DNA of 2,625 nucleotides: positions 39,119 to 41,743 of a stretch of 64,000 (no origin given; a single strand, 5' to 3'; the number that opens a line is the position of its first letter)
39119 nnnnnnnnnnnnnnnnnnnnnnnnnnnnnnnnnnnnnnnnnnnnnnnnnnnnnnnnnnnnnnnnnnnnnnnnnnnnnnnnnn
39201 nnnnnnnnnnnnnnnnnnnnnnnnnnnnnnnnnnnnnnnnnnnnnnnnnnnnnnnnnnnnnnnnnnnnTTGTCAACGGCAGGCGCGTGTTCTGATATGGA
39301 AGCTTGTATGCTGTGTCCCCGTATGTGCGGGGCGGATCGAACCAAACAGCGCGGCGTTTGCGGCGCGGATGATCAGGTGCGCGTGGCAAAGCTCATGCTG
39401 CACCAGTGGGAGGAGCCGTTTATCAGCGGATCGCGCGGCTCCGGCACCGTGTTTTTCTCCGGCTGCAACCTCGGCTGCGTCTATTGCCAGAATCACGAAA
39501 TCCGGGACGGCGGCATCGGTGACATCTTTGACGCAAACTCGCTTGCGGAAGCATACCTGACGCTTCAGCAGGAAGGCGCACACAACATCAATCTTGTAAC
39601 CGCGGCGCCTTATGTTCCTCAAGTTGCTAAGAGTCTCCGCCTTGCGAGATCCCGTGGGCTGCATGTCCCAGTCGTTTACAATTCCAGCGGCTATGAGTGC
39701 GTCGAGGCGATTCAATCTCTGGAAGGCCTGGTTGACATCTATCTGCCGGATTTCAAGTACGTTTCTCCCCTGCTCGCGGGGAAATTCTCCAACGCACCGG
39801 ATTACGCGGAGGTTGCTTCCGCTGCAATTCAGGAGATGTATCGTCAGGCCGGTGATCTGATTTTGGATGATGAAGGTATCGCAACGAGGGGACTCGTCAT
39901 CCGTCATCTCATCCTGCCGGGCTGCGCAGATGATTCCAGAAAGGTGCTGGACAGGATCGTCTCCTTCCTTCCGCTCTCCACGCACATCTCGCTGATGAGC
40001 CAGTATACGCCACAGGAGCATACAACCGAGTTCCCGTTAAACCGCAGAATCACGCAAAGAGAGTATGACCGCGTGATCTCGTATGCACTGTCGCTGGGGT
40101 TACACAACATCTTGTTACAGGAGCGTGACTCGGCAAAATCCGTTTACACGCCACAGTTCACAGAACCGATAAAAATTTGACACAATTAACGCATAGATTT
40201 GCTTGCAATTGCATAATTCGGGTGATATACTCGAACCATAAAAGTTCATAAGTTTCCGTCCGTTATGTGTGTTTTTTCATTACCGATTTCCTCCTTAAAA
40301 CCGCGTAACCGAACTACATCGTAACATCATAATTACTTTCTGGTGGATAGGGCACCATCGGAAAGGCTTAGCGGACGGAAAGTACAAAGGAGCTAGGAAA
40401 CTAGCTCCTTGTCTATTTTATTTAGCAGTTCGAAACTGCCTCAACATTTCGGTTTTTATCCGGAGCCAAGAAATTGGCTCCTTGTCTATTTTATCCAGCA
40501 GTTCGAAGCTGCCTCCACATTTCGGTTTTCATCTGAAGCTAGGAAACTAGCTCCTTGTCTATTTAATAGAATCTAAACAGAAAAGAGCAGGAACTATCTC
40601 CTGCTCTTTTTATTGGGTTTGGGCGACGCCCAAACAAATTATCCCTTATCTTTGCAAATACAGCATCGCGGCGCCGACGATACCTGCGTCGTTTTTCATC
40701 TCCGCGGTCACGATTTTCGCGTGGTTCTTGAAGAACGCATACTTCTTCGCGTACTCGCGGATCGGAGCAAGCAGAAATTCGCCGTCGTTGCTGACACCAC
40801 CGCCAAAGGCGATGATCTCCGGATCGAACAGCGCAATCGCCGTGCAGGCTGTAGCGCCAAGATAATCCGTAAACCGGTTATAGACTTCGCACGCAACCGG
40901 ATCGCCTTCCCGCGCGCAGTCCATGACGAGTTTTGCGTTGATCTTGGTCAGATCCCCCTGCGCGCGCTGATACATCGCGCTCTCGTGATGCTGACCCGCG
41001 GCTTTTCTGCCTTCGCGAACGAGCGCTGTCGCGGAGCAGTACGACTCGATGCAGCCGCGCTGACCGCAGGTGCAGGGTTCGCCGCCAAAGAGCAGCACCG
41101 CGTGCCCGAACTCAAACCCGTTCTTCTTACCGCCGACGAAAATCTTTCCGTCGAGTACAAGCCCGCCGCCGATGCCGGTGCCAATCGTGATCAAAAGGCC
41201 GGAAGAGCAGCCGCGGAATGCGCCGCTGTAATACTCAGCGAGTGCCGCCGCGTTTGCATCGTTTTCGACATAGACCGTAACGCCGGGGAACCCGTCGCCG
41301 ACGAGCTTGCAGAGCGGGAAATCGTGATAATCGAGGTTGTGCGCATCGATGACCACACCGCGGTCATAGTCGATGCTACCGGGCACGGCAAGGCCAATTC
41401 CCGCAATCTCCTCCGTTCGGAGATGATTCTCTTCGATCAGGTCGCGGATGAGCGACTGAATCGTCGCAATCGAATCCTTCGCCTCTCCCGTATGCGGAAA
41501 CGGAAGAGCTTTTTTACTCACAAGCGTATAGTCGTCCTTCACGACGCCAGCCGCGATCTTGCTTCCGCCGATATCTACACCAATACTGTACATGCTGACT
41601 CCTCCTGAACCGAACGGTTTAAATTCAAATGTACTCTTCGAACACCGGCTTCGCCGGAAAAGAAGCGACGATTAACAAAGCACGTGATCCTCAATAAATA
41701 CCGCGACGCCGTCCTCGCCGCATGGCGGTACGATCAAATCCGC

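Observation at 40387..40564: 73-nt tandem repeats of a GAAA-tetraloop hairpin with compensatory base changes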

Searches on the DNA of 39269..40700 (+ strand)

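Call 5: search_rna_families(source=window, start=40100, end=40700, threshold=evalue, max_evalue=10, show_alignments=3)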
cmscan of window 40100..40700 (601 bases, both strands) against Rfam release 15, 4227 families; matches with E-value up to 10: 8.
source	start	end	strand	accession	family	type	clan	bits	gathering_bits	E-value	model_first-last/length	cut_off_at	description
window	40567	40619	-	RF02907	patAB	Cis-reg; leader;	-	17.8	92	5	1-57/57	no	patAB leader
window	40378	40421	+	RF00638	MIR159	Gene; miRNA;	-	16.5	74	0.32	1-196/196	no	MIR159 microRNA precursor family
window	40537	40609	+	RF02875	AS-pc01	Gene; antisense;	-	16.5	79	3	1-99/99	no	Antisense to pHK01_035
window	40581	40610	-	RF03831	mir-627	Gene; miRNA;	-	15.2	86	3.6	29-60/87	no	mir-627 microRNA precursor family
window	40530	40618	+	RF00558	L20_leader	Cis-reg; leader;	-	14.4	58.7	5.4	1-127/127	no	Ribosomal protein L20 leader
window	40147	40240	-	RF01244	snR4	Gene; snRNA; snoRNA; CD-box;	-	12.5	37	9.6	27-135/187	no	Small nucleolar RNA snR4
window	40395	40563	+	RF02178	SMCR2_2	Gene; lncRNA;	-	12.3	55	7.8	1-165/165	no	Smith-Magenis syndrome chromosome region, candidate 2 conserved region 2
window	40614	40645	+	RF01792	eiav_FSE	Cis-reg; frameshift_element;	-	10.9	40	9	1-35/35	no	ribosomal frameshift site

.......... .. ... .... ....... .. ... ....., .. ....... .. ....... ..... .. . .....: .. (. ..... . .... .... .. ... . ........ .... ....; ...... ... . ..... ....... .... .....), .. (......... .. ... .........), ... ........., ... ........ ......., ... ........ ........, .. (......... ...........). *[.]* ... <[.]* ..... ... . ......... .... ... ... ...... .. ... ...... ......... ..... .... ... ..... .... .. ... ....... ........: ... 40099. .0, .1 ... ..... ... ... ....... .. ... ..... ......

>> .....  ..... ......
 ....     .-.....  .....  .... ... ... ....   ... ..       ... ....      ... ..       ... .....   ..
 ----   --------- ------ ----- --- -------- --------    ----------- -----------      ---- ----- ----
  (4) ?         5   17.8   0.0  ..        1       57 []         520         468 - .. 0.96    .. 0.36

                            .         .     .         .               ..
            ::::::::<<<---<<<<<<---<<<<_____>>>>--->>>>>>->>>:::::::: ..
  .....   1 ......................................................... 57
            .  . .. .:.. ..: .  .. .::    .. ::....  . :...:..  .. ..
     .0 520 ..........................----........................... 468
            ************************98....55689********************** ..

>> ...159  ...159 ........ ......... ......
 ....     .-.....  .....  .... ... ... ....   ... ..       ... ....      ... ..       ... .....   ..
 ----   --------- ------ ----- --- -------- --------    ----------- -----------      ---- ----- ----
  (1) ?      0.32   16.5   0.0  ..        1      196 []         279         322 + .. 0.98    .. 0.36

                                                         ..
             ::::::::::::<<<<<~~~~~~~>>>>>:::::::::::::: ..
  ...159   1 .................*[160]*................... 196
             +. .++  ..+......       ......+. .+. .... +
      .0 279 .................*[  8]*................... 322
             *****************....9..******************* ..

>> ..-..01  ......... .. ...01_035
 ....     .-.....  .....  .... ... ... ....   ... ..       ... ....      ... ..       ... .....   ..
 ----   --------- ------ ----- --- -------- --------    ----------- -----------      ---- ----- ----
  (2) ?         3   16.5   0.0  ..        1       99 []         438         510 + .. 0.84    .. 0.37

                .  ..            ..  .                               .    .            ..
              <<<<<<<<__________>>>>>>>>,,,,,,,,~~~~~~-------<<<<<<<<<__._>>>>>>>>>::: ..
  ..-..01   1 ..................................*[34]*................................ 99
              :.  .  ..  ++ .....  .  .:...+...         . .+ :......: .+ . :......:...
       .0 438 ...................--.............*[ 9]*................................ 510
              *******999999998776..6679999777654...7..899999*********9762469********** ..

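Call 22: search_dna_similar(query=window:40236-40615:+, collection=plasmids, mode=distant, max_evalue=0.01)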
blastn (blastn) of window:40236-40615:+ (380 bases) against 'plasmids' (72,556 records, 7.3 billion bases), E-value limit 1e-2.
No match.

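Call 23: search_dna_similar(query=window:40236-40615:+, collection=phages, mode=distant, max_evalue=0.01)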
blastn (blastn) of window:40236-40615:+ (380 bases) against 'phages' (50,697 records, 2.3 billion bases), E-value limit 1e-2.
No match.
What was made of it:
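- On Dispersed intergenic repeat / REP / MITE: There is no plasmid or phage match (calls 22, 23).
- Tried and rejected: There is no similarity in plasmids or phages (calls 22, 23).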

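Call 34: build_rna_model(alignment_id=A3, structure=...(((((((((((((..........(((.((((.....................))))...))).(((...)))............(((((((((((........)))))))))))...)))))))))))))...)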
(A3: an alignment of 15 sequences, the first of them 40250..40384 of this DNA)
Model R1 built from alignment A3 (15 sequences, 136 columns); structure: as given.
model positions 134; base pairs 34; branch points 2; effective number of sequences 0.89; information 0.59 bits per position. Calibrated on 0.2 Mb of random sequence (short: E-values are rough).
structure used (alignment columns):
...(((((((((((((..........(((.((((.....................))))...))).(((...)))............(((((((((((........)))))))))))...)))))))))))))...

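Call 35: search_with_rna_model(model_id=R1, sources=[window, L001, L002, L003, L004, L005, L006, L007, L008, L010, L011, L012, L013, L014, L015, L016, L017, L018, L019, L020, L021, L022, L023, L024, L025, L026, L027, L028, L029, L030, L031, L032, L033, L034, L035, L036, L037, L038, L039, L040, L044, L045, L047, L052, L055, L057, L059, L060, L061, L065, L066, L069, L074, L076, L081, L082, L083, L084, L087, L090, L091, L093, L094, L096, L098, L100, L101, L102, L104, L105, L106, L107], max_evalue=1, make_alignment=true)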
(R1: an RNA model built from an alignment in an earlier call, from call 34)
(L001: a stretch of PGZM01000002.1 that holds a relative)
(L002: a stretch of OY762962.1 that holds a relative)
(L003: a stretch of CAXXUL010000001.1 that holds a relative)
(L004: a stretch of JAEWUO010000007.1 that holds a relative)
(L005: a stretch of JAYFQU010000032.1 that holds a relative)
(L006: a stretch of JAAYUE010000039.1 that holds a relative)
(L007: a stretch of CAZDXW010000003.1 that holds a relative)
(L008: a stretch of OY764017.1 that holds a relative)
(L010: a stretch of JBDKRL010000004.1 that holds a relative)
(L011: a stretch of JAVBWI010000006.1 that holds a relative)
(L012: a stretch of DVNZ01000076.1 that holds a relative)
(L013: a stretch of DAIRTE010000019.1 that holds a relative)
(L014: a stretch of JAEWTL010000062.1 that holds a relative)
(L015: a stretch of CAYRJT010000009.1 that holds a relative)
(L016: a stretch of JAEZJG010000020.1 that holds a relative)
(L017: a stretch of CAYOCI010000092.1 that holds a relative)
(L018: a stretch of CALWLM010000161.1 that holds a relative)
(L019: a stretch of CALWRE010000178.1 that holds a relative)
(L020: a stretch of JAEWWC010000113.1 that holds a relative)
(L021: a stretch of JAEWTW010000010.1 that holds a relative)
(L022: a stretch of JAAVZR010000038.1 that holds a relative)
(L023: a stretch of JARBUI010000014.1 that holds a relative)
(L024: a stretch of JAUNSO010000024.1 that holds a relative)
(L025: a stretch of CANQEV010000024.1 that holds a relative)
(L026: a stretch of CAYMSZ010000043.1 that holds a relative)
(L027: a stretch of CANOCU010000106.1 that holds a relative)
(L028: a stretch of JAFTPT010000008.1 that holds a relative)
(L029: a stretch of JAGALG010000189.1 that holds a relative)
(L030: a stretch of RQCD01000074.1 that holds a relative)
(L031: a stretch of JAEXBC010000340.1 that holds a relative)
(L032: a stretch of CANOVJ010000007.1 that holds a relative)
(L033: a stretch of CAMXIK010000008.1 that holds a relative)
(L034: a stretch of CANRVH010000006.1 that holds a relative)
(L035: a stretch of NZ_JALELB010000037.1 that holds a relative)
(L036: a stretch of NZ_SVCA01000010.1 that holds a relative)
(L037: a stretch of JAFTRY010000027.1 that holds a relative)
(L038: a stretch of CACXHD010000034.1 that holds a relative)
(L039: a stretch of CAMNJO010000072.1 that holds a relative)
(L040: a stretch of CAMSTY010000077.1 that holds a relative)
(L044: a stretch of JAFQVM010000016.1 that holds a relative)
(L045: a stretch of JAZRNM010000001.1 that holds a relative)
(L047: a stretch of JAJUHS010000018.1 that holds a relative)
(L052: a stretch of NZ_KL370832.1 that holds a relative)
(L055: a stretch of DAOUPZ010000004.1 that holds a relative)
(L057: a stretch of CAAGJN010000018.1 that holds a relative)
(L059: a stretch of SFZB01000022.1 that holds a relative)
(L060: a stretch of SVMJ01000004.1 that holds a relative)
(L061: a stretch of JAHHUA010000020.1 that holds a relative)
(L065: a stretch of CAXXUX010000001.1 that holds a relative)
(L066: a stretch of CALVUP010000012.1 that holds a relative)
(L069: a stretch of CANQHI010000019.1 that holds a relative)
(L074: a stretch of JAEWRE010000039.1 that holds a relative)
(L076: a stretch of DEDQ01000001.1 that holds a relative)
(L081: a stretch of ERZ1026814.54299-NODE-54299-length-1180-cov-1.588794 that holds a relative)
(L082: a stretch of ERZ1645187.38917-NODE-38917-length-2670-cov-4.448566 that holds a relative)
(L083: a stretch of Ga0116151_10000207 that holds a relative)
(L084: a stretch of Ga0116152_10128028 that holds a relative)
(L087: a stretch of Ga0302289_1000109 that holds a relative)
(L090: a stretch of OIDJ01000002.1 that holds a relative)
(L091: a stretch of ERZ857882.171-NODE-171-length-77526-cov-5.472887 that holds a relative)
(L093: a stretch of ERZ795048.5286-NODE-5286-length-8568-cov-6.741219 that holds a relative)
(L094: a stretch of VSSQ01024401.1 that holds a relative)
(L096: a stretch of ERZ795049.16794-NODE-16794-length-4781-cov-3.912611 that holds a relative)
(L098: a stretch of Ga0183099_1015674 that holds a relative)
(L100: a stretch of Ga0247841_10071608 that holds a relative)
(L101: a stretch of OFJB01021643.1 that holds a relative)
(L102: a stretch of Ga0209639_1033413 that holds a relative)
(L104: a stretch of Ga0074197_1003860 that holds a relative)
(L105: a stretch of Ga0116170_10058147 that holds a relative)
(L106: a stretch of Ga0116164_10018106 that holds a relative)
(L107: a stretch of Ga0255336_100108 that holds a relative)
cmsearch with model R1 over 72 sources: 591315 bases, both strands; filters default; matches with E-value up to 1: 32.
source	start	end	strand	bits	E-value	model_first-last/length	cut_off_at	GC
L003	4955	5088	+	172.9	3.1e-40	1-134/134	no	0.43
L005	4957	5090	+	171.1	8.7e-40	1-134/134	no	0.43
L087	5323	5456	-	170.2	1.5e-39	1-134/134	no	0.43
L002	4982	5116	+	169.8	1.8e-39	1-134/134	no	0.43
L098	673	807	+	169.8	1.8e-39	1-134/134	no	0.43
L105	1111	1245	-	169.8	1.8e-39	1-134/134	no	0.43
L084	1267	1400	+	169.2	2.6e-39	1-134/134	no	0.45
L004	4968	5102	+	168.1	4.9e-39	1-134/134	no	0.44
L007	4956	5089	+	167.9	5.4e-39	1-134/134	no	0.43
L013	4956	5089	+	167.9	5.4e-39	1-134/134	no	0.43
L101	148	281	-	167.9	5.4e-39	1-134/134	no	0.43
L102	777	911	-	167.7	5.9e-39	1-134/134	no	0.43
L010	4950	5083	+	167.7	6e-39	1-134/134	no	0.43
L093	2255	2388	-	167.1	8.6e-39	1-134/134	no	0.44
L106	276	409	+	167.1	8.6e-39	1-134/134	no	0.44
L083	7250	7383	+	165.6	2e-38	1-134/134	no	0.44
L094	231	364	-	165.6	2e-38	1-134/134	no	0.44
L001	4981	5115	+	163.7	6e-38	1-134/134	no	0.44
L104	2249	2383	-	163.7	6e-38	1-134/134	no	0.44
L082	972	1106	-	162.7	1.1e-37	1-134/134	no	0.42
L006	4957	5089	+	162.5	1.2e-37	1-134/134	no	0.45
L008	4959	5092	+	161.8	1.8e-37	1-134/134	no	0.46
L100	308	443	+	159.5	6.8e-37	1-134/134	no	0.45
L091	568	705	-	80.8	3.2e-17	1-134/134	no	0.46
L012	4435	4571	+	80.4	4.1e-17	1-134/134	no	0.47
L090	1931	2063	-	68.2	4.4e-14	1-134/134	no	0.44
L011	5010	5150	+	40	5e-07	1-134/134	no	0.51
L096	3711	3851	+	38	1.6e-06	1-134/134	no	0.5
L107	12805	12949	-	35.2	8.1e-06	1-134/134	no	0.5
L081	929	1069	+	25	0.0029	1-134/134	no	0.53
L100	454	565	-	20.5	0.039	1-134/134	no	0.34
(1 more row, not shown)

Alignment A4: 32 matches aligned to the model, 201 columns, each read 5' to 3' on its own strand. Consensus structure (alignment columns), stored with it:
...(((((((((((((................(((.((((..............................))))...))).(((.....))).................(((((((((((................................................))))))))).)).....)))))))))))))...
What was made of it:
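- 40253..40381 (+): Conserved structured core of the small RNA, a four-way junction.
- P1: 40253-40265 with 40369-40381.
- P2: 40276-40283 with 40305-40313. Its large loop holds the invariant anti-SD-like UUCCUCCUUAA at 40288-40298.
- P2a: a mini hairpin at 40315-40323.
- P3: 40336-40346 with 40355-40365, with loop AUAGGGCA at 40347-40354. Covariance model R1 hits 31 true loci (call 35).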

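Call 39: search_rna_families(sources=[L011, L012, L090, L091, L096], threshold=evalue, max_evalue=1)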
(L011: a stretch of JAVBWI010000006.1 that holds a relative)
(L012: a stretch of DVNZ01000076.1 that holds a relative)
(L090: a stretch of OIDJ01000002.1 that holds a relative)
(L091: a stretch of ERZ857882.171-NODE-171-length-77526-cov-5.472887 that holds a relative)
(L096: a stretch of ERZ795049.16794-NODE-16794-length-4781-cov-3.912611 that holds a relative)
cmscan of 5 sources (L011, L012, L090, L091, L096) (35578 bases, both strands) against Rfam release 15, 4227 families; matches with E-value up to 1: 1.
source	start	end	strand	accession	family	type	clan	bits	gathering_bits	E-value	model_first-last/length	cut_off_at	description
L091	536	627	-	RF02552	RcsR1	Gene; sRNA;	-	25.6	60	0.29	1-96/96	no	RcsR1 sRNA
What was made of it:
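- On Any Rfam 15 family: Nothing matches on the divergent orthologues either (call 39).
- Tried and rejected: A search on divergent orthologues gave only a chance RcsR1 hit at E = 0.29 (call 39).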

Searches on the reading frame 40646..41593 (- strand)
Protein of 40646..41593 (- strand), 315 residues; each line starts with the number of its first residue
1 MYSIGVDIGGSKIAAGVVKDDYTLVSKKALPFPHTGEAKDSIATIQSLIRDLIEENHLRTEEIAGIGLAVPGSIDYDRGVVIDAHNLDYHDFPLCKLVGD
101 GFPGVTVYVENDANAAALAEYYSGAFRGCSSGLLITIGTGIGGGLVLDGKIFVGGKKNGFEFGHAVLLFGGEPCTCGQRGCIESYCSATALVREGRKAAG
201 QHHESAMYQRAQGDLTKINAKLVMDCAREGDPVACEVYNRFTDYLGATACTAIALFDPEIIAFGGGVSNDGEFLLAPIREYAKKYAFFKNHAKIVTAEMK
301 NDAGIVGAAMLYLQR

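Call 9: search_protein_families(library=pfam, proteins=[window:40646-41593:-])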
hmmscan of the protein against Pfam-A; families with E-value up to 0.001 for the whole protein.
window:40646-41593:- (315 aa): 2 families
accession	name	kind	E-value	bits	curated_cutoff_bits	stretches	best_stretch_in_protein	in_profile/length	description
PF00480.26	ROK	-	1.7e-66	225.2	22.9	1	4-314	2-293/294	ROK family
PF01869.26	BcrAD_BadFG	-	0.00084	19.4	31.5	0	4-72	1-71/271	BadF/BadG/BcrA/BcrD ATPase family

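Call 28: search_protein_families(library=ncbifam, proteins=[window:40646-41593:-])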
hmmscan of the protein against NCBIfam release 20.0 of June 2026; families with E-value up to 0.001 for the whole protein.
window:40646-41593:- (315 aa): 14 families
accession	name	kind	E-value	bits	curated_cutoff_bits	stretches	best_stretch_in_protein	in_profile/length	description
TIGR00744.1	ROK_glcA_fam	subfamily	2.1e-71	240.8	260.35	1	4-311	1-307/318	ROK family glucokinase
NF047937.1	TransRegNagC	equivalog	2.1e-43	149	650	1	2-310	80-382/399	DNA-binding transcriptional regulator NagC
NF003461.0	PRK05082.1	subfamily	1.1e-38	133.2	283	1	2-312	2-286/291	N-acetylmannosamine kinase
NF007108.0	PRK09557.1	equivalog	1.1e-35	123.4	443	1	2-313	2-301/303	fructokinase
NF047821.1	NactlManKinNanK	equivalog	3.1e-34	118.9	450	1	1-311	1-285/288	N-acetylmannosamine kinase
NF049930.1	TransRegMlc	equivalog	2.8e-33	115.8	530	1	37-311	120-389/405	sugar metabolism global transcriptional regulator Mlc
NF009835.0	PRK13310.1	equivalog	1.1e-32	113.6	380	1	4-314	3-302/303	N-acetylglucosamine kinase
NF007251.0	PRK09698.1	equivalog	3.9e-32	111.7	253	2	2-212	7-214/304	allose kinase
NF042998.1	bglucokin_BglK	equivalog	1.2e-24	87.1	550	1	5-313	5-286/291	beta-glucoside kinase BglK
NF045551.1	GK_Pyrobac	equivalog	1.2e-24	87.1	500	1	61-312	46-280/294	ATP-dependent glucokinase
NF045942.1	PolPhglucPhase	equivalog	1.1e-21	77.7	250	2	3-153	2-147/242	polyphosphate--glucose phosphotransferase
NF009836.0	PRK13311.1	equivalog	5.4e-21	75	551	1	4-191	3-194/256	N-acetyl-D-glucosamine kinase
NF045550.1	FrctkaseScrK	equivalog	1.5e-10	41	400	1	6-167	8-159/293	fructokinase ScrK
NF046058.1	NagK_SO3507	equivalog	5.5e-06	26.1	370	0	205-269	199-261/295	N-acetylglucosamine kinase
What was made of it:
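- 40646..41593 (-): Convergent ROK-family glucokinase gene. Because of it there is no + strand ORF downstream for the RNA to regulate in cis. Pfam ROK at 1.7e-66 (call 9); NCBIfam TIGR00744 (call 28).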

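Call 45: find_encoding_contigs(protein=window:40646-41593:-, flank=2500, max_places=10)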
Protein window:40646-41593:- (315 aa): no gene with exactly this product is on record in the collection.
